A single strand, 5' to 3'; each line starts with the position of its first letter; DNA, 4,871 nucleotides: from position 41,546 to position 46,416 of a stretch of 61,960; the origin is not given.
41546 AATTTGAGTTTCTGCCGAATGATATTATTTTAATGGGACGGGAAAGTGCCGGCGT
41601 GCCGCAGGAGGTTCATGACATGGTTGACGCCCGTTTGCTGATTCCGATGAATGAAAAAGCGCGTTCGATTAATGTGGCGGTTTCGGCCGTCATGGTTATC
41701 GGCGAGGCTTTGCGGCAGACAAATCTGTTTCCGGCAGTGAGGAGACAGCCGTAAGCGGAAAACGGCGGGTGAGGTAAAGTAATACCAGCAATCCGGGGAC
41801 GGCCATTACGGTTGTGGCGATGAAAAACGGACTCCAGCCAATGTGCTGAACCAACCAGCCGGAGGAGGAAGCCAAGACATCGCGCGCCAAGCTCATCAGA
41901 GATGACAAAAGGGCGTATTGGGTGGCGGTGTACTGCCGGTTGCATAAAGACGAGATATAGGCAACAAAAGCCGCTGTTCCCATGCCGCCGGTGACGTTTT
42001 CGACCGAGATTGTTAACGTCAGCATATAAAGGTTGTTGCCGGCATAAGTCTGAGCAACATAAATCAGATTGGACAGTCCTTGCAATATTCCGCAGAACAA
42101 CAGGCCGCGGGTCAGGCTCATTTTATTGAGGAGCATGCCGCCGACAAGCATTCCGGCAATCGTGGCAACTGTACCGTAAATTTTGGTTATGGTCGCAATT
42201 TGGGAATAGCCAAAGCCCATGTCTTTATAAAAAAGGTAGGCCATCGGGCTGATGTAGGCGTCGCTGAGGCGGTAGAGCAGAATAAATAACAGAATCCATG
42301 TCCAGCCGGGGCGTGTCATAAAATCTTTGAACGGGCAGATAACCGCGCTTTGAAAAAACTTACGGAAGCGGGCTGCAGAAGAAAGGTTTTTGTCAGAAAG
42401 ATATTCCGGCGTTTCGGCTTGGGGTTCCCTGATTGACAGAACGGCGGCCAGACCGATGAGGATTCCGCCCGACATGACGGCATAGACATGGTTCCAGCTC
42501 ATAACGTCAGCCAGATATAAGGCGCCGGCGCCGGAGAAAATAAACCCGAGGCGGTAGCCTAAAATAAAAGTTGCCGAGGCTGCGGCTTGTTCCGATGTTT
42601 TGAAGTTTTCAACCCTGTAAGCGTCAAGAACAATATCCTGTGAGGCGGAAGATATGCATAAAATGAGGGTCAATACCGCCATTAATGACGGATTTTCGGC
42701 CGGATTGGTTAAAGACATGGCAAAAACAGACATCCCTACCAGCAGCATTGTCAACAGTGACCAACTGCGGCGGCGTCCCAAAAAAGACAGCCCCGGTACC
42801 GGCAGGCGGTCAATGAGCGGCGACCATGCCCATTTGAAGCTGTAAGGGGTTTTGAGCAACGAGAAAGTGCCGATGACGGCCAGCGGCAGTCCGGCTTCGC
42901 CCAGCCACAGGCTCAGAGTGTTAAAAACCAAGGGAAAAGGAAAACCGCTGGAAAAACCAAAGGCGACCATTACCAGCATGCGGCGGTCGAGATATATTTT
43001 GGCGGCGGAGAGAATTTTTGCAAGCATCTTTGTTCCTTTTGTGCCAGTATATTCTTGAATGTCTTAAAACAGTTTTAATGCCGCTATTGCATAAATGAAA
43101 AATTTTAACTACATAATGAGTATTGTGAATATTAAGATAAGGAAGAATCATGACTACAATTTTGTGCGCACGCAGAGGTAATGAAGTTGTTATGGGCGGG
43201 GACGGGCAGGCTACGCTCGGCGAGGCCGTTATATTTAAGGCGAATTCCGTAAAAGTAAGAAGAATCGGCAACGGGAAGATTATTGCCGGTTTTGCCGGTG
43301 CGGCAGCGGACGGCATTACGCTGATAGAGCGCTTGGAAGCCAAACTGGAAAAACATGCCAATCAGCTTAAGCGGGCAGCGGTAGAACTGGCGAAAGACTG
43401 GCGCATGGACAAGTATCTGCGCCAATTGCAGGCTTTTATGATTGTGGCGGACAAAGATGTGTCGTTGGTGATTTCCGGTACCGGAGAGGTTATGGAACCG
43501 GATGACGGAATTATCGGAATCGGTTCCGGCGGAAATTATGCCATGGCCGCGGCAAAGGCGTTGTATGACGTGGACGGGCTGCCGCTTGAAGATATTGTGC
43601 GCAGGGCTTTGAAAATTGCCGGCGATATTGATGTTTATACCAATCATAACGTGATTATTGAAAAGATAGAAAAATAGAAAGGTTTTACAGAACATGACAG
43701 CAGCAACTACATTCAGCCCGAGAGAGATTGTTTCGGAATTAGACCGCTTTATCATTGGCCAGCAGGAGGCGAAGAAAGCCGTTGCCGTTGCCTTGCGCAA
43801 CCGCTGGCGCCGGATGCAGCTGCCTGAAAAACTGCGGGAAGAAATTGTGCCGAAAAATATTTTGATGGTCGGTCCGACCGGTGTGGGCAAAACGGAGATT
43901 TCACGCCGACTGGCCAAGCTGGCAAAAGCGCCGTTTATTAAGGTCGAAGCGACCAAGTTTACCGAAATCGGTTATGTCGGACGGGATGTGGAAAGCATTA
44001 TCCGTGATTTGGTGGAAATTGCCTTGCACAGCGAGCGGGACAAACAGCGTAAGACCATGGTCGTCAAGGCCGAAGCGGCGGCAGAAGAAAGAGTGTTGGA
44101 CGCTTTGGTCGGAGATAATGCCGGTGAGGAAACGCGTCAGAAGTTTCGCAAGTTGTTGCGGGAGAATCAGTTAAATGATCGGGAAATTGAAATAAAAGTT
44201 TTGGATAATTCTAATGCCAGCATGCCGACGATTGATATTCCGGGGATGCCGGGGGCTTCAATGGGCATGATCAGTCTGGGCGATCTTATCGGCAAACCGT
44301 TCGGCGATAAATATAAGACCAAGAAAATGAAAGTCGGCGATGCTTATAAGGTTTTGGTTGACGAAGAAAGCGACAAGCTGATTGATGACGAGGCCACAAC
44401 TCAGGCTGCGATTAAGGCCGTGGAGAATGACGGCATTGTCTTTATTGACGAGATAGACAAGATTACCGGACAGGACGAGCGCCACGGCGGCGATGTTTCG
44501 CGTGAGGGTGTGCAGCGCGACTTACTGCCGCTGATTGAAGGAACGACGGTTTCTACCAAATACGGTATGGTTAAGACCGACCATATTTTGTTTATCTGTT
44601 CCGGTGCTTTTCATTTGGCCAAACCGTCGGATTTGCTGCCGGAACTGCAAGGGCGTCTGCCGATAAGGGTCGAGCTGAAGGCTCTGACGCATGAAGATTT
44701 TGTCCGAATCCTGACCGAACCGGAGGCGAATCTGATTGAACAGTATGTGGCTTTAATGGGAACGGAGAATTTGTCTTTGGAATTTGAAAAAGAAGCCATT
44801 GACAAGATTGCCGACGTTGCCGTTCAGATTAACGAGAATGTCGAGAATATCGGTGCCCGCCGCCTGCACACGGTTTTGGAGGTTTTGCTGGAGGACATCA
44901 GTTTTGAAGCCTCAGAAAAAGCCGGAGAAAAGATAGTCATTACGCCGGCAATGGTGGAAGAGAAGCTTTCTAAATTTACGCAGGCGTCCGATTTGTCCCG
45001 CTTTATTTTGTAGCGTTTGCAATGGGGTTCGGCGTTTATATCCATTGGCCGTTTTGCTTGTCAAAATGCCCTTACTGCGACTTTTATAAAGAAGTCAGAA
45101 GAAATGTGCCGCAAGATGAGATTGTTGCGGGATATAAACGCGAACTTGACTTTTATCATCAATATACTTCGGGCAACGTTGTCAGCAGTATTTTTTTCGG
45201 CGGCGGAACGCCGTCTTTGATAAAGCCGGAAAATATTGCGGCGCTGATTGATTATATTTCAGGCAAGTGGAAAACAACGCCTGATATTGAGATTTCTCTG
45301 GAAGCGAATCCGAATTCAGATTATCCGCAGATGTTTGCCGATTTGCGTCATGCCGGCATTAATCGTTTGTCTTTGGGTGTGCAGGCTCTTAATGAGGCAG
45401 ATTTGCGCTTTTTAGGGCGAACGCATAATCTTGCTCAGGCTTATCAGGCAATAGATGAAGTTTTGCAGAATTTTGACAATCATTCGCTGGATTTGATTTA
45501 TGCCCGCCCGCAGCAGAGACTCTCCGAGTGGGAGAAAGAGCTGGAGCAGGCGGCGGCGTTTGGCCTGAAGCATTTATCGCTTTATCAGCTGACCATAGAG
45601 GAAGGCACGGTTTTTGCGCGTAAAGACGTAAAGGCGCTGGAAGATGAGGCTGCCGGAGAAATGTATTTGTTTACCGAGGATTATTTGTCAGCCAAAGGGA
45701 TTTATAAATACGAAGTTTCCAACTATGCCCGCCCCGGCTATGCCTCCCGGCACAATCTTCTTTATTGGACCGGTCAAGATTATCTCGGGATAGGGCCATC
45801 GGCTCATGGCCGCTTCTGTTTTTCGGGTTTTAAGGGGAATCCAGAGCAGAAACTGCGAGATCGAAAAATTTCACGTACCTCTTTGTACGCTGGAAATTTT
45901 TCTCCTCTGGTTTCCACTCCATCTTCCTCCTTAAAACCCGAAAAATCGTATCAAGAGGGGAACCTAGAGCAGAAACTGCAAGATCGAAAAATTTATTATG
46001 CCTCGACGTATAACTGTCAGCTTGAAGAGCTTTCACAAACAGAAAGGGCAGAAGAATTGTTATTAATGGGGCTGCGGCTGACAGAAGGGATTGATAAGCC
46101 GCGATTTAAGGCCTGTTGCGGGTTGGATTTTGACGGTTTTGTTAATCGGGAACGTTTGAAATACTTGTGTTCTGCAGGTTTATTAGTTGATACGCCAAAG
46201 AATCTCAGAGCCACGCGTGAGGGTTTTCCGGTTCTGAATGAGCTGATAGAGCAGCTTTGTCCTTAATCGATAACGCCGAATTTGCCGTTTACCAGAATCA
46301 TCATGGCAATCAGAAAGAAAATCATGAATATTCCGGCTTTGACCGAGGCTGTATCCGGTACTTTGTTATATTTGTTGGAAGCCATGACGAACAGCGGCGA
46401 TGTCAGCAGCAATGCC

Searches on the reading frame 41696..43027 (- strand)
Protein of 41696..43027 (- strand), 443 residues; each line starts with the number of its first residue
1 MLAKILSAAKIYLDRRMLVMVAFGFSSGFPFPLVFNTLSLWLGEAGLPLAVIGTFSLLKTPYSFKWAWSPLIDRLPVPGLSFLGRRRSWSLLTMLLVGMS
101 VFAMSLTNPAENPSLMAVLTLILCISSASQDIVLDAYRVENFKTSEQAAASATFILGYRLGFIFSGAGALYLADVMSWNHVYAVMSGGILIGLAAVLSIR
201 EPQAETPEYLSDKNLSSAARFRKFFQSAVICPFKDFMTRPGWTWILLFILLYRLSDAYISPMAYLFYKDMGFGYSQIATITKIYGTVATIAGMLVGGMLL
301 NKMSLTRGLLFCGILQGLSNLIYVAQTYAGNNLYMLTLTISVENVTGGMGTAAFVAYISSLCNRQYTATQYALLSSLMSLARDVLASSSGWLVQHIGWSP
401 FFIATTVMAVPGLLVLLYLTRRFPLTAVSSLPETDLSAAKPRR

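Call 40: search_protein_families(library=pfam, proteins=[window:41696-43027:-], max_evalue=0.0001)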
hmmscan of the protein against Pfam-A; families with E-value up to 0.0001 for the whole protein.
window:41696-43027:- (443 aa): 2 families
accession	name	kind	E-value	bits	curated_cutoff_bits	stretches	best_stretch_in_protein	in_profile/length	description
PF07690.21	MFS_1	-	1.8e-23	83.5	33.4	2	23-296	8-259/347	Major Facilitator Superfamily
PF13000.13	Acatn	-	1.5e-08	34.1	23.7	1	19-106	4-90/546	Acetyl-coenzyme A transporter 1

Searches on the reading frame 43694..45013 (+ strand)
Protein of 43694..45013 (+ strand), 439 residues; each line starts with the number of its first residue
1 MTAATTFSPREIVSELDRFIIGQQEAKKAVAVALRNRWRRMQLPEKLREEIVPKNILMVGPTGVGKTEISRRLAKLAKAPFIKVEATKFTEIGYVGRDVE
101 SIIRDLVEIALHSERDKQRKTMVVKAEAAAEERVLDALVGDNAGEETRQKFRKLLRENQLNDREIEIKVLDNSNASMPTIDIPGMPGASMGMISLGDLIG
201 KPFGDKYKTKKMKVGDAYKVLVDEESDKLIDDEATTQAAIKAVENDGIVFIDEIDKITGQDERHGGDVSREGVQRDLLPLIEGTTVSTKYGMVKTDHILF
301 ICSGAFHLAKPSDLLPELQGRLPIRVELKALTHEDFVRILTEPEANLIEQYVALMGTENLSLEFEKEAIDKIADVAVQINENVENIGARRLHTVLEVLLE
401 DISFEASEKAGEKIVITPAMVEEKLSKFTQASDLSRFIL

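Call 40: search_protein_families(library=pfam, proteins=[window:43694-45013:+], max_evalue=0.0001)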
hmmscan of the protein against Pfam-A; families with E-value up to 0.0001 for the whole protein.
window:43694-45013:+ (439 aa): 5 families
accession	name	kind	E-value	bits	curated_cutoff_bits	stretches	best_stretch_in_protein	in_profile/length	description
PF07724.20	AAA_2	-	5.8e-34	118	27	1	207-325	29-166/166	AAA domain (Cdc48 subfamily)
PF00004.35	AAA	-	9.2e-16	58.9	21.2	2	231-328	41-129/131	ATPase family associated with various cellular activities (AAA)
PF07728.20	AAA_5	-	3.7e-07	30.7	22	0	55-91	1-38/139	AAA domain (dynein-related subfamily)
PF00493.29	MCM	-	5.4e-06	26.1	23.3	0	11-79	17-83/224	MCM P-loop domain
PF13401.12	AAA_22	-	3.9e-05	24.4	27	0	55-144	7-94/130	AAA domain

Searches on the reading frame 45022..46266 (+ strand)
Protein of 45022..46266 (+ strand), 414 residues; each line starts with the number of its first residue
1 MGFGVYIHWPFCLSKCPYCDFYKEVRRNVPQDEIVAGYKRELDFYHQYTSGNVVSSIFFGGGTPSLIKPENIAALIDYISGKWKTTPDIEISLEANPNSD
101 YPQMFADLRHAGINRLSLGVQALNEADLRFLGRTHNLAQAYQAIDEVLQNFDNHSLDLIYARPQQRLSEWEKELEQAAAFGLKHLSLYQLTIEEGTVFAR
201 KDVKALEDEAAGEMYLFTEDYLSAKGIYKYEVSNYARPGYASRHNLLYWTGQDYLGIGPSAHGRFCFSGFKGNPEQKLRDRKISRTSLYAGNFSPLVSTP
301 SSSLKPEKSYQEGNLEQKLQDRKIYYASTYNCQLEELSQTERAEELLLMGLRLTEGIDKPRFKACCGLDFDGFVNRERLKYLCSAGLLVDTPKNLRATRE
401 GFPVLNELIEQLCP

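Call 40: search_protein_families(library=pfam, proteins=[window:45022-46266:+], max_evalue=0.0001)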
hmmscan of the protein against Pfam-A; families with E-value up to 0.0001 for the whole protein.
window:45022-46266:+ (414 aa): 2 families
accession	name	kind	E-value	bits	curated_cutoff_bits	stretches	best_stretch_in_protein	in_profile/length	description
PF04055.27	Radical_SAM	-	8.4e-19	68.8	29.5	1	6-175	1-164/166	Radical SAM superfamily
PF06969.22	HemN_C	-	1.8e-14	53.9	24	1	337-403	1-66/67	HemN C-terminal domain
